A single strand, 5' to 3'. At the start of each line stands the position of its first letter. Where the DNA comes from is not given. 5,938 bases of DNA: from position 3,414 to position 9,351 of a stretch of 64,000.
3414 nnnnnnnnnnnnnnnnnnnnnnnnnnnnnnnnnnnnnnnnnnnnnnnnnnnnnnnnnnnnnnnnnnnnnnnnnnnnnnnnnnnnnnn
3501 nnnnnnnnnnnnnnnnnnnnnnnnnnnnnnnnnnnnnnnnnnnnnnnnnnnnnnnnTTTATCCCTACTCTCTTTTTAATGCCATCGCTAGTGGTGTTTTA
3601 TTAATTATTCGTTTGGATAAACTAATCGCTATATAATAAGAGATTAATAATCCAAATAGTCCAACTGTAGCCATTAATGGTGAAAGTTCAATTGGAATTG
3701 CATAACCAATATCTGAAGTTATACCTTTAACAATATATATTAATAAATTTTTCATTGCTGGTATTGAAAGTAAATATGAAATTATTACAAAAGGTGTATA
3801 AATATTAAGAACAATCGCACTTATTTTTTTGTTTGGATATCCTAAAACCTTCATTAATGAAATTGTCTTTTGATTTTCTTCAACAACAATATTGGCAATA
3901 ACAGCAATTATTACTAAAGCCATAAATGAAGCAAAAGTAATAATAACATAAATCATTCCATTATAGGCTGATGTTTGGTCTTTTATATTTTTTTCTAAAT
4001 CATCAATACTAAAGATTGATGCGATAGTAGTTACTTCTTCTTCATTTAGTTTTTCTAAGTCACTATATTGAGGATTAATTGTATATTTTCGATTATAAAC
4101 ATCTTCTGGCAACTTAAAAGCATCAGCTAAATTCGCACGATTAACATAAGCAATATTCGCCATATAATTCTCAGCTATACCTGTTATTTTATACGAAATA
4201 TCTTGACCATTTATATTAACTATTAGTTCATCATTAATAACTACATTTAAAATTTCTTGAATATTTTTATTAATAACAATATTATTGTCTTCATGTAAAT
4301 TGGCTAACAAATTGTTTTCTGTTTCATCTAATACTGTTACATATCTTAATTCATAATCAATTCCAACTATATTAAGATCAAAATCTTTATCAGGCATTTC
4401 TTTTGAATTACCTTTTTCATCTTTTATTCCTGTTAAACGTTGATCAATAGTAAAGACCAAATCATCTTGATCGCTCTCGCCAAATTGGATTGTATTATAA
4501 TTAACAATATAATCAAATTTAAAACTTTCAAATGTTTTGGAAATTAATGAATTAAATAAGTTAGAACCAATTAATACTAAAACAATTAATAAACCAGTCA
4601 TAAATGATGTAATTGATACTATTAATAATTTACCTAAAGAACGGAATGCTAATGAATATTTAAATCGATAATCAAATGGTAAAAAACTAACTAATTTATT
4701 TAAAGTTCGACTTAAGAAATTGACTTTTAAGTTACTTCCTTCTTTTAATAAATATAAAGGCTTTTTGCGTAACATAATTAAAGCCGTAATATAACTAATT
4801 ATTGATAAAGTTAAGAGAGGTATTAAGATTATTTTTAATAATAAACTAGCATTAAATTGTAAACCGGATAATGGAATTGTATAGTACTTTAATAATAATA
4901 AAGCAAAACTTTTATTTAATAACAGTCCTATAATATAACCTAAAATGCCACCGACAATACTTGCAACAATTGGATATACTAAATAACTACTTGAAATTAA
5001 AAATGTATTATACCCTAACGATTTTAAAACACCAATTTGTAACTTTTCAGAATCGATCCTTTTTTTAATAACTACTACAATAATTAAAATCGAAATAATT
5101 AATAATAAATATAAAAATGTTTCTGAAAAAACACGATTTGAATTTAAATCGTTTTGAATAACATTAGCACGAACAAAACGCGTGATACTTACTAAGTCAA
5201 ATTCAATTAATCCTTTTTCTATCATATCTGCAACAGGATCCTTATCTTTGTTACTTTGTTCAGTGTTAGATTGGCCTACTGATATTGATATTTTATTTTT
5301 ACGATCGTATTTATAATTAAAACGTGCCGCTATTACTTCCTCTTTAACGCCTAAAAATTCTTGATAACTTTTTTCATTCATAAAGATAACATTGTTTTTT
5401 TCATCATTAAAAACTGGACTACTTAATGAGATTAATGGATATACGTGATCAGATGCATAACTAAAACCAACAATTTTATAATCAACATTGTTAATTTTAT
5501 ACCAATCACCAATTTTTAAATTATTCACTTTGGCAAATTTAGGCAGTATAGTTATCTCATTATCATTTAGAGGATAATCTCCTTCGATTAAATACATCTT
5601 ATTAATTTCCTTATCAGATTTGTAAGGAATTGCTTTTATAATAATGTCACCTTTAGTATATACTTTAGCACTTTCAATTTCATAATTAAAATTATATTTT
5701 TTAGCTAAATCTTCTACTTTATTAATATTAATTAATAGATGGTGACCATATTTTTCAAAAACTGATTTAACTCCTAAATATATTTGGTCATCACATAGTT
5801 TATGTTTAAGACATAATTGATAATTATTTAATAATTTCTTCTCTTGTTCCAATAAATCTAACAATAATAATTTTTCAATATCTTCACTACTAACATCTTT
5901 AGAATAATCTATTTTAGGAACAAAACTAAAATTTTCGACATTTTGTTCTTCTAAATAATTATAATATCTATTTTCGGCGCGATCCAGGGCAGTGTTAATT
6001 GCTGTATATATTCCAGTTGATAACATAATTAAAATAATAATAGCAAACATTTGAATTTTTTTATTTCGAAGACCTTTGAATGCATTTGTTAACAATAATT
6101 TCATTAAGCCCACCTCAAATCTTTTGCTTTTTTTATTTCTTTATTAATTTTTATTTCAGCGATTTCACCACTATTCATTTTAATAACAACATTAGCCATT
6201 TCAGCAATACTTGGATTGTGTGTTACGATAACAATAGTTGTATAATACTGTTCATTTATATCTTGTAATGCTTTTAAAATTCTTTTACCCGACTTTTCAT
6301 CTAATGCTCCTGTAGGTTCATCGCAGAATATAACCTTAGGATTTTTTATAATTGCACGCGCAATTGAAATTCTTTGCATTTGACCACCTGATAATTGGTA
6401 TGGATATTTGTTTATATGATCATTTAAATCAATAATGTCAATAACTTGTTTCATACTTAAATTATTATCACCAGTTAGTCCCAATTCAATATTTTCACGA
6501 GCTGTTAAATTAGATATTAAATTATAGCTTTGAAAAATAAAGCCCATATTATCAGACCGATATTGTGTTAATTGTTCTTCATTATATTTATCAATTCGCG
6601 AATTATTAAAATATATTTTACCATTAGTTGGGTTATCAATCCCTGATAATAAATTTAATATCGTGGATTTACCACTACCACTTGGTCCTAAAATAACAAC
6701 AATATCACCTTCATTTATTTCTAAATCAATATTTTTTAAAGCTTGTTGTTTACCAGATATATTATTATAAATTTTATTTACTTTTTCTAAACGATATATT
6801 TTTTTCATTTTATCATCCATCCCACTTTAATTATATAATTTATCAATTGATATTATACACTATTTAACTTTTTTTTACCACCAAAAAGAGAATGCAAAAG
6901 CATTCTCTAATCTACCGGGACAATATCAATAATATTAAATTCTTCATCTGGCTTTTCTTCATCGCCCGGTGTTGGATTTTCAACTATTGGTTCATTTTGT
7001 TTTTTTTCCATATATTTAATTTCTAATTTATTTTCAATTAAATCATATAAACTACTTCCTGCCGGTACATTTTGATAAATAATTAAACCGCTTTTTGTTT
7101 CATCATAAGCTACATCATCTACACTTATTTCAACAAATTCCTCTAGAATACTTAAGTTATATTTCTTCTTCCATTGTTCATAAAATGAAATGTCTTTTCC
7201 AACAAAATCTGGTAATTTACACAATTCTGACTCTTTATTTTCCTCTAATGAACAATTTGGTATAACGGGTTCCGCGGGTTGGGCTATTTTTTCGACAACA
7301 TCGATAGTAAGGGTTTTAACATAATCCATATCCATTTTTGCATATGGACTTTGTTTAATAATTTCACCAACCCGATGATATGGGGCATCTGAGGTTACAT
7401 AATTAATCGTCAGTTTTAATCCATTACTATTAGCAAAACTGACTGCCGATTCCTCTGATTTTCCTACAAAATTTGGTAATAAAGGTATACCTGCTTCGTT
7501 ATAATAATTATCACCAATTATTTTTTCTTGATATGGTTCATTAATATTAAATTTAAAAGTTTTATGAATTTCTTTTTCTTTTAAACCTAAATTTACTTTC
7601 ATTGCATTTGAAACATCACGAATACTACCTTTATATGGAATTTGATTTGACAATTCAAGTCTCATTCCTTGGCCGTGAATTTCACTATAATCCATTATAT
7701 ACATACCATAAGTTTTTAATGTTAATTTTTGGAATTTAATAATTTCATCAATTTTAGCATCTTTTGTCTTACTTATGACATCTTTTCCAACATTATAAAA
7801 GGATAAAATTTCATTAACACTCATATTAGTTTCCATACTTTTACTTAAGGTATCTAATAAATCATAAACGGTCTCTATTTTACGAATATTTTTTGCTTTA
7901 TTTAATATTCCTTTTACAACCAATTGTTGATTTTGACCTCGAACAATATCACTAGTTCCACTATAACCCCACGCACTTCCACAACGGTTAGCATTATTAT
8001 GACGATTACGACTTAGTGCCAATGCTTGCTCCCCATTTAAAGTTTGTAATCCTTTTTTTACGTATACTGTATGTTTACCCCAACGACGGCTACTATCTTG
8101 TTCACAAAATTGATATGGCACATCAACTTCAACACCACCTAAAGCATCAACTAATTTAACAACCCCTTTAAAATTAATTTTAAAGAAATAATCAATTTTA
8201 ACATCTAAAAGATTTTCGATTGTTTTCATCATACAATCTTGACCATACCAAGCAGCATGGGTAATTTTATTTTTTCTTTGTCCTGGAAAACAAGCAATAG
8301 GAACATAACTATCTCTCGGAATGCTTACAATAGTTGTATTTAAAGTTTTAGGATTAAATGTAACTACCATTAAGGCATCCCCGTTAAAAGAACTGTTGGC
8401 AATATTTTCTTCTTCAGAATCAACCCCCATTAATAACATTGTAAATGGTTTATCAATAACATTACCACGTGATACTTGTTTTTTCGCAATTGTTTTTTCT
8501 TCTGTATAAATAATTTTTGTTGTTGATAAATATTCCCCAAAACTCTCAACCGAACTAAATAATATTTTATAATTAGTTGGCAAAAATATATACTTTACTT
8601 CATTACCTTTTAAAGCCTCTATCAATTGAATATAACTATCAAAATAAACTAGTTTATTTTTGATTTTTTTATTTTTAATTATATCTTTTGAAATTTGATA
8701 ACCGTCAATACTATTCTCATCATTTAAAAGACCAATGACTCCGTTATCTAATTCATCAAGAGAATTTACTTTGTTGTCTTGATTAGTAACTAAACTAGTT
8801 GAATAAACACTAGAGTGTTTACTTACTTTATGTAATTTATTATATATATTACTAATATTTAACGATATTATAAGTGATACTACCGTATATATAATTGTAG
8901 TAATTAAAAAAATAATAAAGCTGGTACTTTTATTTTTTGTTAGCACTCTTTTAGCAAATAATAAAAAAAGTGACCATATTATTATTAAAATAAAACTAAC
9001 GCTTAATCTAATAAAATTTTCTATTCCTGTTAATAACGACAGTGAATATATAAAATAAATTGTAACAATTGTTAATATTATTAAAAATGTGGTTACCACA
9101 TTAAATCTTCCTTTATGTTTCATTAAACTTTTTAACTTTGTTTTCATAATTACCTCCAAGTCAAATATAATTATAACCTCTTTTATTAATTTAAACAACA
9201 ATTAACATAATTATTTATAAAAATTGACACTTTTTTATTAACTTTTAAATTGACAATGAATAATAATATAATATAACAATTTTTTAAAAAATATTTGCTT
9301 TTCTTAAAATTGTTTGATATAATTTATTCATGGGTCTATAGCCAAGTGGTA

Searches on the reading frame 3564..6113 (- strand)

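Call 68: search_protein_families(library=pfam, proteins=[window:3564-6113:-], max_evalue=0.0001)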
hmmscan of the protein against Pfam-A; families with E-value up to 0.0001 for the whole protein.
window:3564-6113:- (849 aa): 1 family
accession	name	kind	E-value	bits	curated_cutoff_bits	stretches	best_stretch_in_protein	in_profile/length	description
PF02687.27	FtsX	-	5.5e-17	62.4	25.5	2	333-452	3-120/120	FtsX-like permease C-terminal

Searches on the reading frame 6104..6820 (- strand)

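Call 68: search_protein_families(library=pfam, proteins=[window:6104-6820:-], max_evalue=0.0001)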
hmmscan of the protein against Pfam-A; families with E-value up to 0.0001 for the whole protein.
window:6104-6820:- (238 aa): 8 families
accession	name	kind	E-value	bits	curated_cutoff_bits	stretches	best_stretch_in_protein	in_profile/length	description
PF00005.33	ABC_tran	-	5.5e-35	121.4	25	1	28-170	1-136/137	ABC transporter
PF13304.12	AAA_21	-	8.6e-08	33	27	0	40-118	1-83/304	AAA domain, putative AbiEii toxin, Type IV TA system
PF02463.25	SMC_N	-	5.6e-06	26.4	40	0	131-217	125-213/220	RecF/RecN/SMC N terminal domain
PF03215.21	Rad17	-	6.6e-06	26.6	23.8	1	20-138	27-147/186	Rad17 P-loop domain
PF03193.22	RsgA_GTPase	-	1.6e-05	25.2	30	1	21-63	89-131/174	RsgA GTPase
PF13555.12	AAA_29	-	2.4e-05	24.4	27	1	32-73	16-56/61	P-loop containing region of AAA domain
PF20720.3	nSTAND3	-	5.2e-05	23.4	27.2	0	34-58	13-37/155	Novel STAND NTPase 3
PF00503.26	G-alpha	-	6.2e-05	22.7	48.8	0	40-169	23-104/333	G-protein alpha subunit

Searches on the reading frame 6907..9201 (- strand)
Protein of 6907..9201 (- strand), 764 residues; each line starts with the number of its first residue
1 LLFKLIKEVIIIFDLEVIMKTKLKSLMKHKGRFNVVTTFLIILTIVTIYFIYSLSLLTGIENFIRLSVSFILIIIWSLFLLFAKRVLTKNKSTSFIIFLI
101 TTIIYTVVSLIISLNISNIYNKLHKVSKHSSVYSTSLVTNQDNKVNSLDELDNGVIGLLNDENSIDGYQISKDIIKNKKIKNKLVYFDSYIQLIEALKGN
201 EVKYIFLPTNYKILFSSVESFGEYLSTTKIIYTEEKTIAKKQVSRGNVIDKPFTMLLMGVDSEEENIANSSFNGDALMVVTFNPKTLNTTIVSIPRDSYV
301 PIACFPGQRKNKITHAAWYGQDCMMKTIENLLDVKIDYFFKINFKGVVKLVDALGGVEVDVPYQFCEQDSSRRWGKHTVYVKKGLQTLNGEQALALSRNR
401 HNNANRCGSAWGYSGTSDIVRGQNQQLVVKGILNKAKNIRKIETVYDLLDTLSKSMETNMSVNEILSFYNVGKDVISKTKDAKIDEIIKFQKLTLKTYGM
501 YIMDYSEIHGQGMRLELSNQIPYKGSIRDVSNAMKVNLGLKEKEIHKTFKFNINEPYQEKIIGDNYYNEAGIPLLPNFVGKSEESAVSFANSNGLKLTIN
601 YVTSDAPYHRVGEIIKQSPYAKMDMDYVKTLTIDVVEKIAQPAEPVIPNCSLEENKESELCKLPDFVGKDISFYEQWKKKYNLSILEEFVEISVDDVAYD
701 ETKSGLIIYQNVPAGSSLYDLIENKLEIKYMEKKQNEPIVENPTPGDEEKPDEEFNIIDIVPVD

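Call 68: search_protein_families(library=pfam, proteins=[window:6907-9201:-], max_evalue=0.0001)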
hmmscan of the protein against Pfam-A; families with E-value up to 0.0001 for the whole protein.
window:6907-9201:- (764 aa): 2 families
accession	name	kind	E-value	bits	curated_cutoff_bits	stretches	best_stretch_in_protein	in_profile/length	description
PF03816.19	LytR_cpsA_psr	-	2.4e-40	138.6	24.6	1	274-437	2-149/150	LytR_cpsA_psr family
PF03793.24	PASTA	-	4.4e-11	43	23.2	1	575-626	3-53/64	PASTA domain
